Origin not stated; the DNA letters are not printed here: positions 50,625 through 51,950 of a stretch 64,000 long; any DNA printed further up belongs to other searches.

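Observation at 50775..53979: Tightly coupled operon nudC - secreted parallel beta-helix protein - secreted di-heme cytochrome c of unknown function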

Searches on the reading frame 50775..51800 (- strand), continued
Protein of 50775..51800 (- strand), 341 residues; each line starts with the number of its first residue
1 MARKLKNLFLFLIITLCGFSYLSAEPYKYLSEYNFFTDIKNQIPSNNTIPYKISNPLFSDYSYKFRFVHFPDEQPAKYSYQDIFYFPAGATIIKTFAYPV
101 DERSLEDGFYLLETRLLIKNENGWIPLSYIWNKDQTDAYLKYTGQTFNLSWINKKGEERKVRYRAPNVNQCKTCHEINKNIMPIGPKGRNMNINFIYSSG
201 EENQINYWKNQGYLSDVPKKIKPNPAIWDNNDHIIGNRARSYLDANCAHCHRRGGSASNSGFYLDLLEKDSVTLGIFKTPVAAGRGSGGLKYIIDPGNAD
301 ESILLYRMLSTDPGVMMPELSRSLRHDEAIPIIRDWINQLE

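Call 25: find_related_loci(query=A2, collection=genome_contigs, flank=10000)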
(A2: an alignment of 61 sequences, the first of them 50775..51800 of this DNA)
Query A2 (341 aa) in genome_contigs; peptide patterns used: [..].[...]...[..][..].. (x = any residue, [..] = any of these).
600 stretches matched a pattern (row limit reached: there are more); 599 encode a relative of the query (tblastn E <= 1e-3); the best 80 are kept; 80 distinct loci.
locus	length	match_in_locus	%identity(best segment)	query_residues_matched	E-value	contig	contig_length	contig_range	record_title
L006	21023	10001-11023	72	1-341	7e-168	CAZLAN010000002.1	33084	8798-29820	MAG TPA_asm: uncultured Rhodobiaceae bacterium isolate SRP077602_co4_748 genome assembly, contig: NODE_2078_length_33084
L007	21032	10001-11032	49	1-341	2e-110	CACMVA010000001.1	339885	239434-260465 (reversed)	MAG: uncultured SAR86 cluster bacterium isolate AG-892-E05 genome assembly, contig: AG-892-E05_NODE_1, whole genome shot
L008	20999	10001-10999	50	8-337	1e-107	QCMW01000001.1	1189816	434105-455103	SAR86 cluster bacterium AG-422-O05 Ga0172204_11, whole genome shotgun sequence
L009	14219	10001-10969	50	20-341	2e-107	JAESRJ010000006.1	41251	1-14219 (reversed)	MAG: Kordiimonadaceae bacterium isolate NORP254 Contig_source1382A_2351, whole genome shotgun sequence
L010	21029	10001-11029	48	4-340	3e-107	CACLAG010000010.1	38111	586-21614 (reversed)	MAG: uncultured SAR92 cluster bacterium isolate AG-461-D04 genome assembly, contig: AG-461-D04_NODE_10, whole genome sho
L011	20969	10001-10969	47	20-341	8e-106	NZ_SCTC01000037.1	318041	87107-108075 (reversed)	MAG: Phenylobacterium sp. isolate FW300_bin.35 FW300_bin.35-77176, whole genome shotgun sequence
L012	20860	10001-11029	47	4-340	1e-105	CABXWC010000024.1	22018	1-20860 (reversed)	MAG: uncultured SAR92 cluster bacterium isolate AG-325-G05 genome assembly, contig: AG-325-G05_NODE_24, whole genome sho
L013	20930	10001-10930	50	30-340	5e-105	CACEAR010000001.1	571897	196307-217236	uncultured SAR86 cluster bacterium isolate AG-390-J09 genome assembly, contig: AG-390-J09_NODE_1, whole genome shotgun s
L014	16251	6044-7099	46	1-341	1e-104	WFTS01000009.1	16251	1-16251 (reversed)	MAG: Kordiimonadales bacterium isolate S139_36 k151_127283, whole genome shotgun sequence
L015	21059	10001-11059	44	3-340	9e-104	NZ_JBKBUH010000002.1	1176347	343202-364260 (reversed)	MAG: Phenylobacterium sp. isolate 21I_069.bin.59 NODE_4_length_1176347_cov_19.261457, whole genome shotgun sequence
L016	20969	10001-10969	45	20-341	1e-103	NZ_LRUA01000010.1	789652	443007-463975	Kordiimonas lacus strain S3-22 S3-22_S10, whole genome shotgun sequence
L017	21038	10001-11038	47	1-341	1e-103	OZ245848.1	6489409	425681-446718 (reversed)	MAG: Cyclobacteriaceae bacterium isolate 4f14cf30-a4a4-4afd-b09a-0799c42c363f genome assembly, chromosome: 1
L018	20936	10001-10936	50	28-340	9e-106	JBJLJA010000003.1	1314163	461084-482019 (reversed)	MAG: Gammaproteobacteria bacterium isolate LRMED-380 SAR86-LRMED-380-C3, whole genome shotgun sequence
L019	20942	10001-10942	50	22-340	1e-102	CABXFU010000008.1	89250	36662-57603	MAG: uncultured SAR86 cluster bacterium isolate AG-313-P16 genome assembly, contig: AG-313-P16_NODE_8, whole genome shot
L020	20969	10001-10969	48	20-341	2e-102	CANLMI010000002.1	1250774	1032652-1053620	uncultured Kordiimonas sp. isolate 81-G.fasta genome assembly, contig: NODE_2, whole genome shotgun sequence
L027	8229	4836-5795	45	22-340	2e-100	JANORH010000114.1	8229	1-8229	MAG: Alphaproteobacteria bacterium isolate VAR_4_metabat_207 VAR_4_k141_1817332, whole genome shotgun sequence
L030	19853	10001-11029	47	3-341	3e-100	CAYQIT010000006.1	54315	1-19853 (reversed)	MAG TPA_asm: uncultured Gammaproteobacteria bacterium isolate binchicken_co215_37 genome assembly, contig: NODE_48_lengt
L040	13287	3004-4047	46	3-341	1e-98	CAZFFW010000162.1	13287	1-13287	MAG TPA_asm: uncultured Porifericola sp. isolate SRP063590_co1_125 genome assembly, contig: NODE_4865_length_13287_cov_9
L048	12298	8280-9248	48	22-341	5e-96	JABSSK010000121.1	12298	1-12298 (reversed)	MAG: Saprospiraceae bacterium isolate DT_110 DT-Saprospiraceae-1_scaffold_121, whole genome shotgun sequence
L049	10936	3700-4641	48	30-340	5e-96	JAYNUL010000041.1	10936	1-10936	MAG: Candidatus Neomarinimicrobiota bacterium isolate 139536_S27_metabat_bins_2.tsv.030_sub NODE_4737_length_10936_cov_7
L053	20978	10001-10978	45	16-340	4e-95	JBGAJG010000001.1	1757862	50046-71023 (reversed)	MAG: Chitinophagaceae bacterium isolate MAG_AAO_H125.37 AAOH125-37_opera_contig_5, whole genome shotgun sequence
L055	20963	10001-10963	46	23-340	4e-95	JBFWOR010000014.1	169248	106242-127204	MAG: Pirellulales bacterium isolate CA_2019_TPBF_140 NODE_860_length_169248_cov_21.650593_TPBF, whole genome shotgun seq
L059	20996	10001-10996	61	9-341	3e-144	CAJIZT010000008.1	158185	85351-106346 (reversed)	MAG: alpha proteobacterium MED-G09 isolate FRAM18_bin064 genome assembly, contig: FRAM17_bin064-8, whole genome shotgun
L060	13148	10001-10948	46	28-340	2e-94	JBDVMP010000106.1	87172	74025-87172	MAG: Cyclobacteriaceae bacterium isolate LC.127.F.D4_180_7 LC_127_F_D4_180_7_000000000144, whole genome shotgun sequence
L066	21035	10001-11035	45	5-340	4e-93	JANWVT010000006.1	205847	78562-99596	MAG: Bernardetiaceae bacterium isolate SKYG123 NODE_6_length_205847_cov_19.255528, whole genome shotgun sequence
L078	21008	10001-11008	46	9-341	9e-93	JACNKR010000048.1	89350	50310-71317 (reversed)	MAG: Candidatus Neomarinimicrobiota bacterium isolate NIOZ-UU64 NIOZ-UU_NODE_194_length_89350_cov_16.7561, whole genome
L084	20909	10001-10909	46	30-340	6e-92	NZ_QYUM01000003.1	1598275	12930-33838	Sphingomonas cavernae strain K2R01-6 Segkk2, whole genome shotgun sequence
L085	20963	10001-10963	44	20-341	7e-92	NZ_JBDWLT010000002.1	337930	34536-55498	MAG: Parvibaculum sp. isolate CI.26.M.D5_445_39 CI_26_M_D5_445_39_000000000002, whole genome shotgun sequence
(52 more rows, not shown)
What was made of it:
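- By the organism labels, the listed hosts look largely aerobic (call 25; my inference).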

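Call 31: predict_structure(alignment_id=A1)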
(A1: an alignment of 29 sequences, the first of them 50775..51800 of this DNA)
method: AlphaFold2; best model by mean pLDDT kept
length: 341 residues; sequences in the alignment: 29
mean_pLDDT: 66.5   pTM: 0.68
mean pLDDT of the five models: 66.5, 65.4, 64.5, 63.2, 62.4
residues with pLDDT >= 90: 96; 70-90: 72; 50-70: 52; < 50: 121
segments of 3 or more residues with pLDDT < 50: 1-3, 14-23, 58-60, 169-179, 247-330, 333-341
pLDDT, mean of each block of 10 residues (from residue 1): 51 42 71 95 93 64 83 89 89 90 89 90 86 94 75 80 61 42 73 92 95 93 71 60 53 34 36 38 37 39 35 33 41 47 40
secondary structure, 60 per line:
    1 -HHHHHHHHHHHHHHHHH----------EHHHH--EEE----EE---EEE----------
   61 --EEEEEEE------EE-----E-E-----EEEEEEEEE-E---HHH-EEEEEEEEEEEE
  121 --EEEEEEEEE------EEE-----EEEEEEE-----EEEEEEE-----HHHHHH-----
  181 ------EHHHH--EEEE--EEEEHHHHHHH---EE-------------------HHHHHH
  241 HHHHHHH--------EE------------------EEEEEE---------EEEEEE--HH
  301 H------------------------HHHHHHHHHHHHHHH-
elements in order: H2-18 H30-33 E36-38 E48-50 E63-69 E91-99 E109-120 E123-131 E138-140 E146-152 E158-164 H170-175 H188-191 E194-197 E200-203 H204-210 H235-247 E276-281 E291-296 H326-340
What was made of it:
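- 51276..51719 (-): Cytochrome P460/c'-beta-like beta-sheet domain ending in haem-1 motif CKTCH (residues 28-175; motif at nt 51276-51290). AF2 pLDDT is about 90 for residues 30-165 (call 31).
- Tried and rejected: The first AF2 model of the window cytochrome (29 sequences) was good only for the N-terminal domain (call 31).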

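Call 34: find_homologous_proteins(query=P0244, max_evalue=1e-10)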
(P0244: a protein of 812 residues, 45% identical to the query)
Query P0244 (812 aa): 1735 proteins with E <= 1e-10 among 8000 candidates; the best 120 are listed.
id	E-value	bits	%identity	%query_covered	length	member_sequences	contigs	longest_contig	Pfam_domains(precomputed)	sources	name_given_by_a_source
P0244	0.0e+0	1861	100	100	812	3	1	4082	PF13229.13,PF05048.20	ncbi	-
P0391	0.0e+0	1579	85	100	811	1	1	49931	PF13229.13,PF22842.4,PF05048.20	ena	-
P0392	0.0e+0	1561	83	100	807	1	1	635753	PF13229.13,PF05048.20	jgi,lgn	-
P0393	0.0e+0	1382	56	93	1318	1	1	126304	PF13229.13,PF22842.4,PF05048.20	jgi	jgi:parallel beta-helix repeat protein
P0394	0.0e+0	1268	70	100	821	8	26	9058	PF13229.13,PF22842.4,PF05048.20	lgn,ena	-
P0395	0.0e+0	1165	78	80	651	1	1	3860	PF13229.13,PF05048.20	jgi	jgi:parallel beta-helix repeat protein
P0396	0.0e+0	1099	63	97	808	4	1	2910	PF13229.13,PF12708.13,PF22842.4,PF05048.20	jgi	-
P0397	0.0e+0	1097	62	99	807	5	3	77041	PF13229.13,PF05048.20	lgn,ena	-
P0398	0.0e+0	1074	61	98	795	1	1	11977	PF13229.13,PF12708.13,PF22842.4,PF05048.20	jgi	jgi:parallel beta-helix repeat protein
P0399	0.0e+0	1017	59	98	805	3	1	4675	PF13229.13,PF05048.20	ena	-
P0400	0.0e+0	1014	61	95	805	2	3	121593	PF13229.13,PF12708.13,PF05048.20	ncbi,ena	-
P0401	3.3e-297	1006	60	95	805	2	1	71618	PF13229.13,PF12708.13,PF05048.20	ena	-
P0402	1.4e-295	1001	58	98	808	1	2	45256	PF13229.13,PF22842.4,PF05048.20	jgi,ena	-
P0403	1.5e-291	988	59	95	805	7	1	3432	PF13229.13,PF22842.4,PF05048.20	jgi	-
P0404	2.5e-288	977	56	98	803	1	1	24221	PF13229.13,PF22842.4,PF05048.20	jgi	jgi:parallel beta-helix repeat protein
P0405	8.6e-288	975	58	48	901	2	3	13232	PF13229.13,PF22842.4,PF05048.20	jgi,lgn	-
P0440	3.4e-260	884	58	47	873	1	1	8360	PF13229.13,PF22842.4,PF05048.20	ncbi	ncbi:MAG: parallel beta-helix domain-containing protein [Candidatus Binatia bacterium]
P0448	2.5e-253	861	58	48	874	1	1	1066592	PF13229.13,PF01095.26,PF22842.4,PF05048.20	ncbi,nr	ncbi:right-handed parallel beta-helix repeat-containing protein [bacterium]|nr:right-handed parallel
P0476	7.6e-210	717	47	91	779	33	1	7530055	PF13229.13,PF22842.4,PF05048.20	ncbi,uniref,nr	ncbi:Planctomycete cytochrome C [Gimesia maris]|uniref:parallel beta-helix domain-containing protein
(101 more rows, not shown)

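Call 39: search_solved_structures(query=A2, max_evalue=10, show_alignments=3)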
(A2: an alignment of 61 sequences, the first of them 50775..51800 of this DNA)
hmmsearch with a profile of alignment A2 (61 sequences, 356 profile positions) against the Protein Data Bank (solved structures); distinct sequences matched with E-value up to 10: 9.
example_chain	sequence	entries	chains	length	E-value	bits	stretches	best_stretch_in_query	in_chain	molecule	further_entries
9l08_A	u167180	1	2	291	1.6e-07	34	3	147-218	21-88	Covalently Connected Cytochrome c555 trimer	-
5z25_A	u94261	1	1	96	0.2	13.9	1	147-217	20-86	Cytochrome c552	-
7o38_A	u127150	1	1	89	0.71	12.1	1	251-277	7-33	Cytochrome c-552 Ks_3357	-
9jqa_C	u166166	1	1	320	0.75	12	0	253-275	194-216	Fructose dehydrogenase cytochrome subunit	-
8hdd_B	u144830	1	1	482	1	11.6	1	251-275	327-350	Glucose dehydrogenase beta subunit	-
1jni_A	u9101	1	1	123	1.3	11.3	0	155-198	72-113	DIHEME CYTOCHROME C NAPB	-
8hcr_C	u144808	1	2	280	1.3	11.3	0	256-269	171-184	Cytochrome bc1 complex cytochrome c subunit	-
7e1v_O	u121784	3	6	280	1.3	11.3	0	256-269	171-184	Cytochrome bc1 complex cytochrome c subunit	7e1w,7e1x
7w2j_C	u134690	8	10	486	4.6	9.5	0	253-275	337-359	Fructose dehydrogenase cytochrome subunit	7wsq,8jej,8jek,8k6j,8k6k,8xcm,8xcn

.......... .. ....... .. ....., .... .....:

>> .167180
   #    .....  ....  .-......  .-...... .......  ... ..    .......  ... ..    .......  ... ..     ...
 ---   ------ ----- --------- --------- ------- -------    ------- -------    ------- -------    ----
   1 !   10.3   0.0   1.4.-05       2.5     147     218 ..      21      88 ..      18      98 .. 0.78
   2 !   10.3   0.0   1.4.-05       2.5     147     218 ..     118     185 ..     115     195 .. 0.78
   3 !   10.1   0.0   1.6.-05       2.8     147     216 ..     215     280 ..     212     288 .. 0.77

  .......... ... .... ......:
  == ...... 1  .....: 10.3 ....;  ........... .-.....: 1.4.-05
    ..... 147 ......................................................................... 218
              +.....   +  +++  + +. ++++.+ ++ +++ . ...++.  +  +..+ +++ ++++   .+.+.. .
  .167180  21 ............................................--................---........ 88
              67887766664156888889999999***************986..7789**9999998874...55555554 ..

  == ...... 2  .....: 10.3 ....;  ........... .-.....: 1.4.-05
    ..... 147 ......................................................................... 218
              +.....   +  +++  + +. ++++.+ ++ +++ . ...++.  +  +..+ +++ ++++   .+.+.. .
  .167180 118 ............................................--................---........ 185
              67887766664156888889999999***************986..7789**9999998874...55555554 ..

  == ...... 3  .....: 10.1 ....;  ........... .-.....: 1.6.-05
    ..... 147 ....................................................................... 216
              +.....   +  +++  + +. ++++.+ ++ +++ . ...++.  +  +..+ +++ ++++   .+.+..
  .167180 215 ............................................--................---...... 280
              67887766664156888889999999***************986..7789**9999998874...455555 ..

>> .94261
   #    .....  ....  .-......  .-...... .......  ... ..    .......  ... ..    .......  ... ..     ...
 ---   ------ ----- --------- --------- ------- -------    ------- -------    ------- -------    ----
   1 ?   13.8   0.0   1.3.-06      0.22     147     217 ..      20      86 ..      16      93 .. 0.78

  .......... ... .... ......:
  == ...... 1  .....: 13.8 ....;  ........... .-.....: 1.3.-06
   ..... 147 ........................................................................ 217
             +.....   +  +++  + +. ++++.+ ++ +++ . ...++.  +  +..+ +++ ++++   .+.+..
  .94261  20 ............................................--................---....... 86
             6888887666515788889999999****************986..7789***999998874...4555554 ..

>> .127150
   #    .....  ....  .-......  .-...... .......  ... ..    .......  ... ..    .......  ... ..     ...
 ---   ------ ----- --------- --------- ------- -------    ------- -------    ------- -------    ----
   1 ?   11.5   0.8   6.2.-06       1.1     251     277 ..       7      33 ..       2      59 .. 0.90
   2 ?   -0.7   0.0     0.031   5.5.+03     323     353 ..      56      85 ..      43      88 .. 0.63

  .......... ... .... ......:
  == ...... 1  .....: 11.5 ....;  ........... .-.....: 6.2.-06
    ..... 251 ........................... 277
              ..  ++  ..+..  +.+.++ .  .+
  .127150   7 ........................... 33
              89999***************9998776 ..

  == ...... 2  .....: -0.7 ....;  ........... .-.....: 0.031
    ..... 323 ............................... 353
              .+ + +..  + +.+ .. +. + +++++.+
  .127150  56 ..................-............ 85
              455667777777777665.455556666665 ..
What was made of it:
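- The haem-1 region also resembles class I cytochrome c motifs (call 39).
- Tried and rejected: A cytochrome profile only picked up generic class I cytochrome c motifs around each CxxCH (call 39).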

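Call 41: search_protein_families(library=pfam, alignment_id=A2, max_evalue=10)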
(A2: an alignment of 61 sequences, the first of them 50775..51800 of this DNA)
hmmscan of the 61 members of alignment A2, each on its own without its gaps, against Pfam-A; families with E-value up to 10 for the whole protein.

A. member 1, window:50775-51800:- (341 aa): 7 families
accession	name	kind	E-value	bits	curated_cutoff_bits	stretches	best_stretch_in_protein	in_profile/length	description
PF00034.26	Cytochrom_C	-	0.00016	23.4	21.3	2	241-259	7-24/90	Cytochrome c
PF13442.11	Cytochrome_CBB3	-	0.009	16.8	27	1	243-257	10-24/68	Cytochrome C oxidase, cbb3-type, subunit III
PF07635.16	PSCyt1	-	0.019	16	22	1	289-318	29-56/59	Planctomycete cytochrome C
PF09699.15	Paired_CXXCH_1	-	0.071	13.3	20.6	0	246-258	8-20/41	Doubled CXXCH motif (Paired_CXXCH_1)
PF14522.11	Cytochrome_C7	-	0.08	13.2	24.8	1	168-176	41-49/67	Cytochrome c7 and related cytochrome c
PF22113.1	Mtrc-MtrF_II-IV_dom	-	0.17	11.8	30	1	163-255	23-92/176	Outer membrane cytochrome MtrC/MtrF-like, domains II/IV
PF16694.10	Cytochrome_P460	-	0.27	12.1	27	0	155-179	94-118/125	Cytochrome P460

B. families by the number of members that match (of 61 scanned): 39 families (the first 25 are shown)
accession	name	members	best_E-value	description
PF13442.11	Cytochrome_CBB3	59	6.4e-05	Cytochrome C oxidase, cbb3-type, subunit III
PF00034.26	Cytochrom_C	54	3.4e-10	Cytochrome c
PF07635.16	PSCyt1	54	5.9e-05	Planctomycete cytochrome C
PF22113.1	Mtrc-MtrF_II-IV_dom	50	0.0014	Outer membrane cytochrome MtrC/MtrF-like, domains II/IV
PF14522.11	Cytochrome_C7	49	0.0015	Cytochrome c7 and related cytochrome c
PF09699.15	Paired_CXXCH_1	42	0.00017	Doubled CXXCH motif (Paired_CXXCH_1)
PF16694.10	Cytochrome_P460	24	5.4e-05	Cytochrome P460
PF14376.11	Haem_bd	15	0.026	Haem-binding domain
PF14537.11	Cytochrom_c3_2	12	0.0023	Cytochrome c3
PF23392.1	DUF7101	6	0.0036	Domain of unknown function (DUF7101)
PF23718.1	DUF7160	6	0.079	Family of unknown function (DUF7160)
PF07627.16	PSCyt3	5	0.018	Protein of unknown function (DUF1588)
PF03150.19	CCP_MauG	5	0.1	Di-haem cytochrome c peroxidase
PF21563.3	Mcp40H-20_sensor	3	0.075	Methyl-accepting chemotaxis sensory transducer, class 40H, sensor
PF03264.19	Cytochrom_NNT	3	0.13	NapC/NirT cytochrome c family, N-terminal region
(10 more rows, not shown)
